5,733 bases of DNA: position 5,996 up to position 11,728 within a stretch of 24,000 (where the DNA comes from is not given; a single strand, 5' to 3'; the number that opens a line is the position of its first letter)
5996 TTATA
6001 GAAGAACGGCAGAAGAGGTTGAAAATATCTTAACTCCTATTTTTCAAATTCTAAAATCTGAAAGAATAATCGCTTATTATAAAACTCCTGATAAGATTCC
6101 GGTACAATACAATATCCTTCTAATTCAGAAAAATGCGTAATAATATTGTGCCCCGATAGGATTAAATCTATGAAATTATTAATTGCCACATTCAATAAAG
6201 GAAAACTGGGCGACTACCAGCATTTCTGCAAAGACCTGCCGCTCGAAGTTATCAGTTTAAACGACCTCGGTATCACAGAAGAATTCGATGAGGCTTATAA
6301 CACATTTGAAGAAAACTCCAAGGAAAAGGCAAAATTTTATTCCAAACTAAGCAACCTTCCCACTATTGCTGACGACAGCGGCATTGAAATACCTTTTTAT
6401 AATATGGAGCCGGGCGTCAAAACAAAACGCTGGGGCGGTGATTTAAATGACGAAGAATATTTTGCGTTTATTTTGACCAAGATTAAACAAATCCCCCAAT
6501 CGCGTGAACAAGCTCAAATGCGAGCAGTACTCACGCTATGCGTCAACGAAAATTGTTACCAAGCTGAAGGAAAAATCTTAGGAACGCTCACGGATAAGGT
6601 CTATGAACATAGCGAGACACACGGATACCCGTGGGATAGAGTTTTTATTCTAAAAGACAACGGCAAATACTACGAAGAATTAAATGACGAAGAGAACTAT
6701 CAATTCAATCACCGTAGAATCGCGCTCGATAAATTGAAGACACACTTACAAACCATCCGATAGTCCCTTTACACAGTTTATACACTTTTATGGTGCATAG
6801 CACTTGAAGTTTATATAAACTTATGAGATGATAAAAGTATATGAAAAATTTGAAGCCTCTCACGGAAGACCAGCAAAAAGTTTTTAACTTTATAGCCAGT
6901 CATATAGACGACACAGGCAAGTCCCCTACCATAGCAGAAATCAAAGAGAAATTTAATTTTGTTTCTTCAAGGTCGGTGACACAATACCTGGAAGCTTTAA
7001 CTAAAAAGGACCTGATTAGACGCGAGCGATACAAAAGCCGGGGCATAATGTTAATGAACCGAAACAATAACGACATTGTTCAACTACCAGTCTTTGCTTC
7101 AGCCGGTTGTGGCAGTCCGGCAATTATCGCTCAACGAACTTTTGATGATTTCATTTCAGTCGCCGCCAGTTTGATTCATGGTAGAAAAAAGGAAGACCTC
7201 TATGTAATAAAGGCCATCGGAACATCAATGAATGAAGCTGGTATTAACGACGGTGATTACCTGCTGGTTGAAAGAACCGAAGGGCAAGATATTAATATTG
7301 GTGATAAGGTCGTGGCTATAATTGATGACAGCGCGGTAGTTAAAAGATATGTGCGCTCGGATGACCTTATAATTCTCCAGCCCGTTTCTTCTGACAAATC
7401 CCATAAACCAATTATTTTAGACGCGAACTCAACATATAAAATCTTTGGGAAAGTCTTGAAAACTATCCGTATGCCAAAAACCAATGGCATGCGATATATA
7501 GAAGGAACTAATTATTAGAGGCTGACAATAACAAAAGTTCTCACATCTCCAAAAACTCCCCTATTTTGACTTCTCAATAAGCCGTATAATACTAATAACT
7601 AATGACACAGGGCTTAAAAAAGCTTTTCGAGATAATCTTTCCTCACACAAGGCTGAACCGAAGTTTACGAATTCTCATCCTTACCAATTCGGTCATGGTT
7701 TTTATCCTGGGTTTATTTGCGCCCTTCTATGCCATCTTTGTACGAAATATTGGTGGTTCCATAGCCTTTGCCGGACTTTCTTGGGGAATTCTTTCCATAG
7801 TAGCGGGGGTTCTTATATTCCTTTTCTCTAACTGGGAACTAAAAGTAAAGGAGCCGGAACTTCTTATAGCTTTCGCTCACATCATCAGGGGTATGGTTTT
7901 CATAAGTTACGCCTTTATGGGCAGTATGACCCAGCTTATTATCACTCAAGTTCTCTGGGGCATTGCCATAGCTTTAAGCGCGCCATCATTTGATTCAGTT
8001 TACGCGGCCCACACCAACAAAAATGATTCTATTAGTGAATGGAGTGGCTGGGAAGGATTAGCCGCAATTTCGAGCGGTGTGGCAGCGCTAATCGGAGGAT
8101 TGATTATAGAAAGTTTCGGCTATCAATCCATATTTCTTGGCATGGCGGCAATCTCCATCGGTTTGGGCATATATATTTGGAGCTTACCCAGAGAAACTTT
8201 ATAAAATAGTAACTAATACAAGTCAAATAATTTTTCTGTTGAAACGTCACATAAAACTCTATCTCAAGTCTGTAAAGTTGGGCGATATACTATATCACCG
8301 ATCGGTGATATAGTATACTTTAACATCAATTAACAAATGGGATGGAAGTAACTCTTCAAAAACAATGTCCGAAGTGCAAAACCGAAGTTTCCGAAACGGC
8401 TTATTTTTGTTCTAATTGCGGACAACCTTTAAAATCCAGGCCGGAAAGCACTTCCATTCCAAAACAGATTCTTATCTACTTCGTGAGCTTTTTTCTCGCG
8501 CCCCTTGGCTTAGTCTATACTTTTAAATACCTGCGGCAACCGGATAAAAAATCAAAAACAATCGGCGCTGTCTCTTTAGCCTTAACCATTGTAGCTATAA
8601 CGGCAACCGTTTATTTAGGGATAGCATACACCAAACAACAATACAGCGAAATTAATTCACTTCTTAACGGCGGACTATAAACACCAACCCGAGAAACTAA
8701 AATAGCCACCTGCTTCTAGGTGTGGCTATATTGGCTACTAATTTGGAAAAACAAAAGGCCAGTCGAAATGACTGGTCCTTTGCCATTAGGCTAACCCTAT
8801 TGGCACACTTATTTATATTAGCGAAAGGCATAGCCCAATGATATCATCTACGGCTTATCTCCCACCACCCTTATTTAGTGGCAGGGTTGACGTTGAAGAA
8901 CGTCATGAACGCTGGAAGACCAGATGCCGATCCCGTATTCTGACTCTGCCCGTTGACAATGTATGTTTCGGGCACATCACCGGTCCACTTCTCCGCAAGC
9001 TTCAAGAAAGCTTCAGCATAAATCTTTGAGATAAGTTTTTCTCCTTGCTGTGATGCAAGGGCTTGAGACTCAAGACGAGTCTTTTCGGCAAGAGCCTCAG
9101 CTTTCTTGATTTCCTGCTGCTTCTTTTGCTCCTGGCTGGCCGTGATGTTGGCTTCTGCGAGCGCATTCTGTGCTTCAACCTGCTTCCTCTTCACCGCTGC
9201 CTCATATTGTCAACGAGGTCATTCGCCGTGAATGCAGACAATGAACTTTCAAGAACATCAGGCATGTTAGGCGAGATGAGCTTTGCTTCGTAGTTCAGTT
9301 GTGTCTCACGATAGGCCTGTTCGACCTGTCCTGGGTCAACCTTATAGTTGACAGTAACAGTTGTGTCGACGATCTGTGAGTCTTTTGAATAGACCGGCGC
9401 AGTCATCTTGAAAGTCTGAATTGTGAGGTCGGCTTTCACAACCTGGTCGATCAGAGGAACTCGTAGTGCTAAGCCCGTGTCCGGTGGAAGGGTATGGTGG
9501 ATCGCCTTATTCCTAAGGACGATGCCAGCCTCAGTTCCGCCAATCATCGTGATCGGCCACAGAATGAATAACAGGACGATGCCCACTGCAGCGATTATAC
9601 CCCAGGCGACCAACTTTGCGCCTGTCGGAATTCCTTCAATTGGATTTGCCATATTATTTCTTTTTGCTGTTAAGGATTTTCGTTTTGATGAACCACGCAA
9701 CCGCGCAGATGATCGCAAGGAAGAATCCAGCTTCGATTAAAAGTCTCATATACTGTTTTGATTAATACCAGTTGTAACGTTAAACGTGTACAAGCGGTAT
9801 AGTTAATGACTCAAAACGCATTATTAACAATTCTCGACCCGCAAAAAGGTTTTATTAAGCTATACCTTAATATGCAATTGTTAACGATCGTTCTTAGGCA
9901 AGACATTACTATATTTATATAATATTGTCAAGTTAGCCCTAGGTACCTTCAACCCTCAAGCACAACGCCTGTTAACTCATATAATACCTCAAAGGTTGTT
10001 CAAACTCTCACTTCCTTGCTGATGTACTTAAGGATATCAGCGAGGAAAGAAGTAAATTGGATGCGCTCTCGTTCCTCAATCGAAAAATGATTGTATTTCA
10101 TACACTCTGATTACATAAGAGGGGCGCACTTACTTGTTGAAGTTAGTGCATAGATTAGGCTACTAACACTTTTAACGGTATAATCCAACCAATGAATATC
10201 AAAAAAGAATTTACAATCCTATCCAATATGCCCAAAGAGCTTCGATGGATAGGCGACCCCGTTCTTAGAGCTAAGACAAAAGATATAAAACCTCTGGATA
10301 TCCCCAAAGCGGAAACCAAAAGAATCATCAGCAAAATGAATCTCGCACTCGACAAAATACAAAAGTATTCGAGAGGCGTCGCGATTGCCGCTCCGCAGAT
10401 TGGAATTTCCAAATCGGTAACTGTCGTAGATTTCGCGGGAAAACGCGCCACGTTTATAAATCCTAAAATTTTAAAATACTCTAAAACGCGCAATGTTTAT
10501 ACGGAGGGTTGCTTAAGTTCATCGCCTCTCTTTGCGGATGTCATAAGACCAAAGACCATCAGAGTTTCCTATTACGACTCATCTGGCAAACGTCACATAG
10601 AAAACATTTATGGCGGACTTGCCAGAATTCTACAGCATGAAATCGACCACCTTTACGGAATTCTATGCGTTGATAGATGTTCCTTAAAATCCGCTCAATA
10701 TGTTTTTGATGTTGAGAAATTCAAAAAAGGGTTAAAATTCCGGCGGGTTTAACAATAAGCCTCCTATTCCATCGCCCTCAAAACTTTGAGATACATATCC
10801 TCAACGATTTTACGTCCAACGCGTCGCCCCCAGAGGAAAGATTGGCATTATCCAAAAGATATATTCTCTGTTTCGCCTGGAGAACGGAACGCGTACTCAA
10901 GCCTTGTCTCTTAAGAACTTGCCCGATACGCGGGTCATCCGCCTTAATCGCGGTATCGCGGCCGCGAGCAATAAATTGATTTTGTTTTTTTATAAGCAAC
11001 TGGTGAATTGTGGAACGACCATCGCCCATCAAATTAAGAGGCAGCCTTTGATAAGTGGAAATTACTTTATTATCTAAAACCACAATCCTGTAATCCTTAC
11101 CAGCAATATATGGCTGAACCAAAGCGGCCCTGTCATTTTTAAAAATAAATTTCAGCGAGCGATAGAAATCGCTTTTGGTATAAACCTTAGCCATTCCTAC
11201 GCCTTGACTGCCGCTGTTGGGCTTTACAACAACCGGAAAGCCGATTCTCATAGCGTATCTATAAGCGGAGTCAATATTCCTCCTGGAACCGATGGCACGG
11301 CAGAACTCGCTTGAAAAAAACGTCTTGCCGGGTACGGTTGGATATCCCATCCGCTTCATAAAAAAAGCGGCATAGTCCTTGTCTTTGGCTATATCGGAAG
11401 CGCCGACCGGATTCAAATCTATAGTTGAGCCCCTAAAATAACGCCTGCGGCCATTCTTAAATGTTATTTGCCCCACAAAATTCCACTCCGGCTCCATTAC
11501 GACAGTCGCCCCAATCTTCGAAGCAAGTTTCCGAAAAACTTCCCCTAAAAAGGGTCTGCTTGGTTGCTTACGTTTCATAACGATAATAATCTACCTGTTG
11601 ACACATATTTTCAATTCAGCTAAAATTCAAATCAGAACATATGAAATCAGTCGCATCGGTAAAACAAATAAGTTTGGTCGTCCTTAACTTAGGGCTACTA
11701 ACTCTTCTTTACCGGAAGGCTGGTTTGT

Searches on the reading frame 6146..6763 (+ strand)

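Call 16: search_protein_families(library=pfam, proteins=[window:6146-6763:+], max_evalue=0.001)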
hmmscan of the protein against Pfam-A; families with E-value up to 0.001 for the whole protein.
window:6146-6763:+ (205 aa): 1 family
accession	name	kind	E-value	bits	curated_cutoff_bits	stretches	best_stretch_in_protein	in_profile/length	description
PF01725.21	Ham1p_like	-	2.7e-37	128.9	22.5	1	11-199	1-185/186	Ham1 family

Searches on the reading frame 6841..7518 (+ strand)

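Call 16: search_protein_families(library=pfam, proteins=[window:6841-7518:+], max_evalue=0.001)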
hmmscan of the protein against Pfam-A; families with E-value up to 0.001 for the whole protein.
window:6841-7518:+ (225 aa): 2 families
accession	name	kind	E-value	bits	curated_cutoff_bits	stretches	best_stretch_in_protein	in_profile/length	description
PF00717.28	Peptidase_S24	-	4e-19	68.9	23.3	1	84-205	2-115/116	Peptidase S24-like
PF01726.22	LexA_DNA_bind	-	3e-18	65.8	23.7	1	5-68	2-65/65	LexA DNA binding domain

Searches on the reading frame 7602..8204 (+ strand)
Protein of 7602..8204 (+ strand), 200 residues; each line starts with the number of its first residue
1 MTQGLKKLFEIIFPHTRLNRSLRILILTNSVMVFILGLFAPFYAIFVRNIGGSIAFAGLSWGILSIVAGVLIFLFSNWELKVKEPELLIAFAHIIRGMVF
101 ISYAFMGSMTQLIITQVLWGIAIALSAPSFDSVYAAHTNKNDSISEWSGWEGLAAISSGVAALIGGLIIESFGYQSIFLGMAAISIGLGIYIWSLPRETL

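Call 16: search_protein_families(library=pfam, proteins=[window:7602-8204:+], max_evalue=0.001)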
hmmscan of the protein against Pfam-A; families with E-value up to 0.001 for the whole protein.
window:7602-8204:+ (200 aa): 2 families
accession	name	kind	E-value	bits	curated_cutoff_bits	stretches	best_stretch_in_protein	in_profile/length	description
PF07690.21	MFS_1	-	6.3e-08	32.4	33.4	1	26-197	2-174/347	Major Facilitator Superfamily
PF12832.13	MFS_1_like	-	1e-05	25.2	25.2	1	19-179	211-372/373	MFS_1 like family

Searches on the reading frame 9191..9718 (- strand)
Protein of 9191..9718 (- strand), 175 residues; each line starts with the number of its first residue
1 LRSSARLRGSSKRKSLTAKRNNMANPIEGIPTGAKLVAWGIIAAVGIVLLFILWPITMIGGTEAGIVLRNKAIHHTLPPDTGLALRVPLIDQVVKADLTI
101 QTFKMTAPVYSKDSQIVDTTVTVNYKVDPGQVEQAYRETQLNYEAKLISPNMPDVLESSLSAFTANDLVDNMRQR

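Call 16: search_protein_families(library=pfam, proteins=[window:9191-9718:-], max_evalue=0.001)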
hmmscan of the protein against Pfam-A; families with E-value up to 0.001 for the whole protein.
window:9191-9718:- (175 aa): 1 family
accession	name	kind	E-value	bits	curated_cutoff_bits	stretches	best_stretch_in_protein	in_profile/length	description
PF01145.31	Band_7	-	3.1e-16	60.4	23.6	1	58-173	2-115/176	SPFH domain / Band 7 family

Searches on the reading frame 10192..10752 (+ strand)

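Call 8: search_protein_families(library=pfam, proteins=[window:10192-10752:+], max_evalue=0.001)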
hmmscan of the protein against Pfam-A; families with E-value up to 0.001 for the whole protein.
window:10192-10752:+ (186 aa): 1 family
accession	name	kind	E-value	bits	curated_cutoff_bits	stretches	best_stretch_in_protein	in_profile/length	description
PF01327.26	Pep_deformylase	-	2.4e-40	138.1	22.8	1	16-165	3-152/156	Polypeptide deformylase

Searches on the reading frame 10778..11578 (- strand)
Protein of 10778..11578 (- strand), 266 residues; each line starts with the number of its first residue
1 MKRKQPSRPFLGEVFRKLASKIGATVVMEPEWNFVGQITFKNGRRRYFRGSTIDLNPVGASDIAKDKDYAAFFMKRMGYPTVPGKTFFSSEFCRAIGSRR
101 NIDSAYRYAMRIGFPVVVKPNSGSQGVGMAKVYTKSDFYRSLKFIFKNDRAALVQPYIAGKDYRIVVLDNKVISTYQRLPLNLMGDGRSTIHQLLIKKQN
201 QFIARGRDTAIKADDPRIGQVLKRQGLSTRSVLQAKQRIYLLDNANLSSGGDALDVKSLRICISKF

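Call 8: search_protein_families(library=pfam, proteins=[window:10778-11578:-], max_evalue=0.001)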
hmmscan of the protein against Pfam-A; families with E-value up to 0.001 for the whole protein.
window:10778-11578:- (266 aa): 3 families
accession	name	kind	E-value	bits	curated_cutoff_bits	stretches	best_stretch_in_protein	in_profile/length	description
PF07478.18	Dala_Dala_lig_C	-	1.4e-08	34.9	24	1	74-172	2-95/204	D-ala D-ala ligase C-terminus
PF08443.16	RimK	-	2.1e-07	31.2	21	1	111-213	38-138/188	RimK-like ATP-grasp domain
PF02786.22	CPSase_L_D2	-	1.2e-05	25.4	19.8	1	66-153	1-78/211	Carbamoyl-phosphate synthase L chain, ATP binding domain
